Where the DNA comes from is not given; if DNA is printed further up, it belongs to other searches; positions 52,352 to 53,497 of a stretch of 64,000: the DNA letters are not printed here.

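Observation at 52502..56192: Unusual class I RNR operon: ATP-cone + NrdJ-C-terminal-like (TSCPD-like) segment + NrdB in one polypeptide, followed by a cone-less NrdA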

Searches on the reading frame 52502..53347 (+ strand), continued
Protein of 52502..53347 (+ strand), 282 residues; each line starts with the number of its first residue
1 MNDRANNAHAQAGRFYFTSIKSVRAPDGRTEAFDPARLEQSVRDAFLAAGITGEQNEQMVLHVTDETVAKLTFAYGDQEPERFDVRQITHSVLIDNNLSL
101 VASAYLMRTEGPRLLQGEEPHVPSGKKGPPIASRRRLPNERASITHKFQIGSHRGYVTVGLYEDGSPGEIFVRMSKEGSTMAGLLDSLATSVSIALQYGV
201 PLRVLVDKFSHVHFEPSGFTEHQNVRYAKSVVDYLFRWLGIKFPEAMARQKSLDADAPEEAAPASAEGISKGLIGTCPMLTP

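Call 94: search_protein_families(library=ncbifam, proteins=[L025:1466-4585:+, L036:2125-2628:+, P0253], max_evalue=0.00001)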
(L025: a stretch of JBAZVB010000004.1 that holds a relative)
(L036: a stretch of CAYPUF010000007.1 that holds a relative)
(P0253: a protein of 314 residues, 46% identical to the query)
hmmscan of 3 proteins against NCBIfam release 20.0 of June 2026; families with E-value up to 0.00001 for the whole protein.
L025:1466-4585:+ (1040 aa): 23 families
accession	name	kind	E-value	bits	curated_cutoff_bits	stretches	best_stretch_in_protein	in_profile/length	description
NF005122.0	PRK06556.1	equivalog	0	1439.6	859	1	107-1040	18-960/960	vitamin B12-dependent ribonucleotide reductase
NF005736.0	PRK07562.1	equivalog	2.3e-283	943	1737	5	359-705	379-741/1222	vitamin B12-dependent ribonucleotide reductase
TIGR02504.1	NrdJ_Z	equivalog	7.2e-171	569.8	399.95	1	178-796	15-606/606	adenosylcobalamin-dependent ribonucleoside-diphosphate reductase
NF006417.0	PRK08665.1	equivalog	2.2e-117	393.2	961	2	374-1036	198-756/759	vitamin B12-dependent ribonucleotide reductase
NF005010.0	PRK06406.1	subfamily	5.4e-81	272.9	1125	2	211-580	215-559/771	vitamin B12-dependent ribonucleotide reductase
TIGR02506.1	NrdE_NrdA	equivalog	6.6e-69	232.9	341.05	1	214-782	47-609/616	ribonucleoside-diphosphate reductase subunit alpha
NF006207.0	PRK08332.1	equivalog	3.3e-63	213.6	2400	3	433-811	1221-1574/1684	vitamin B12-dependent ribonucleotide reductase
NF005401.0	PRK06948.1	subfamily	5.3e-42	144.3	906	1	172-807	21-601/604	ribonucleotide reductase-like protein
NF006577.0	PRK09102.1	equivalog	2.6e-38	131.7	620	1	212-589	58-422/604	ribonucleoside-diphosphate reductase subunit alpha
NF005101.0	PRK06539.1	equivalog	8.3e-37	126.6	988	1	237-783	216-755/822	ribonucleoside-diphosphate reductase subunit alpha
NF005991.0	PRK08115.1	equivalog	4.1e-36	124.3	854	2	410-810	432-791/858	vitamin B12-dependent ribonucleotide reductase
NF005544.0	PRK07207.1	equivalog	1.2e-35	122.6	965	2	231-688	357-820/965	ribonucleoside-diphosphate reductase subunit alpha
NF009029.0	PRK12365.1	equivalog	8.6e-34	116.7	1350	1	207-702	416-917/1046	ribonucleoside-diphosphate reductase subunit alpha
NF009028.0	PRK12364.1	equivalog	8e-27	93.6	1377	2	10-101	3-92/842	ribonucleoside-diphosphate reductase subunit alpha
TIGR04170.1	RNR_1b_NrdE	exception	3.5e-26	91.7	750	1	217-656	132-588/698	class 1b ribonucleoside-diphosphate reductase subunit alpha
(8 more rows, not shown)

L036:2125-2628:+ (168 aa): 2 families
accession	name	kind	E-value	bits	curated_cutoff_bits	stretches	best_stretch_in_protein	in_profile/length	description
NF005122.0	PRK06556.1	equivalog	2.1e-53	181.3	859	1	13-142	740-869/960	vitamin B12-dependent ribonucleotide reductase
NF005736.0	PRK07562.1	equivalog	1.1e-31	109.4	1737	1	15-133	968-1087/1222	vitamin B12-dependent ribonucleotide reductase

P0253 (314 aa): 2 families
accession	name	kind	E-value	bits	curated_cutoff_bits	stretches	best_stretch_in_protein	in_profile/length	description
NF005122.0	PRK06556.1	equivalog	1.9e-52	178.1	859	1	151-282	733-864/960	vitamin B12-dependent ribonucleotide reductase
NF005736.0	PRK07562.1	equivalog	5.4e-34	117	1737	1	159-273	967-1082/1222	vitamin B12-dependent ribonucleotide reductase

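Call 95: search_protein_families(library=pfam, proteins=[L025:1466-4585:+, L036:2125-2628:+, L041:3962-4477:+, L036:2644-3603:+], max_evalue=0.001)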
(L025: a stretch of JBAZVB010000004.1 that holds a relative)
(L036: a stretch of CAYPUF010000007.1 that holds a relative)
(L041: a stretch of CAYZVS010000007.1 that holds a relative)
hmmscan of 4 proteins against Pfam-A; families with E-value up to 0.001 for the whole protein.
L025:1466-4585:+ (1040 aa): 4 families
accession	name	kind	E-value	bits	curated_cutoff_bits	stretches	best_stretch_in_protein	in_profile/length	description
PF02867.20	Ribonuc_red_lgC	-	1.8e-138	462.9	23.9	1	247-786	1-523/523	Ribonucleotide reductase, barrel domain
PF08471.15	Ribonuc_red_2_N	-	4.7e-22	78.6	27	1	143-226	1-103/103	Class II vitamin B12-dependent ribonucleotide reductase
PF03477.21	ATP-cone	-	8.1e-12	46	25.8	1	9-97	2-83/88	ATP cone domain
PF12637.14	TSCPD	-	1.4e-10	41.7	22.8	1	849-942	5-84/88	TSCPD domain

L036:2125-2628:+ (168 aa): 1 family
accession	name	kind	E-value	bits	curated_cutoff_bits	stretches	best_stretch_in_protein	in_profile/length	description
PF12637.14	TSCPD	-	1e-11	45.4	22.8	1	28-122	5-85/88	TSCPD domain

L041:3962-4477:+ (172 aa): 1 family
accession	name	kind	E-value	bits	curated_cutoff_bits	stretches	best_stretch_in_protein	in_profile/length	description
PF12637.14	TSCPD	-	6.6e-12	46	22.8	1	30-124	6-85/88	TSCPD domain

L036:2644-3603:+ (320 aa): 1 family
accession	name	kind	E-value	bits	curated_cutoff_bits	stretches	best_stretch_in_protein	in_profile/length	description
PF00268.27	Ribonuc_red_sm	-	4.6e-71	239.9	33.6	1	17-287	4-281/281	Ribonucleotide reductase, small chain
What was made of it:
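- On ATP-cone (PF03477): The homologous NrdJ cone scores 46 bits (call 95).
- L025 is a bona fide B12-dependent RNR (1440 bits against a cutoff of 859; calls 94-95).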
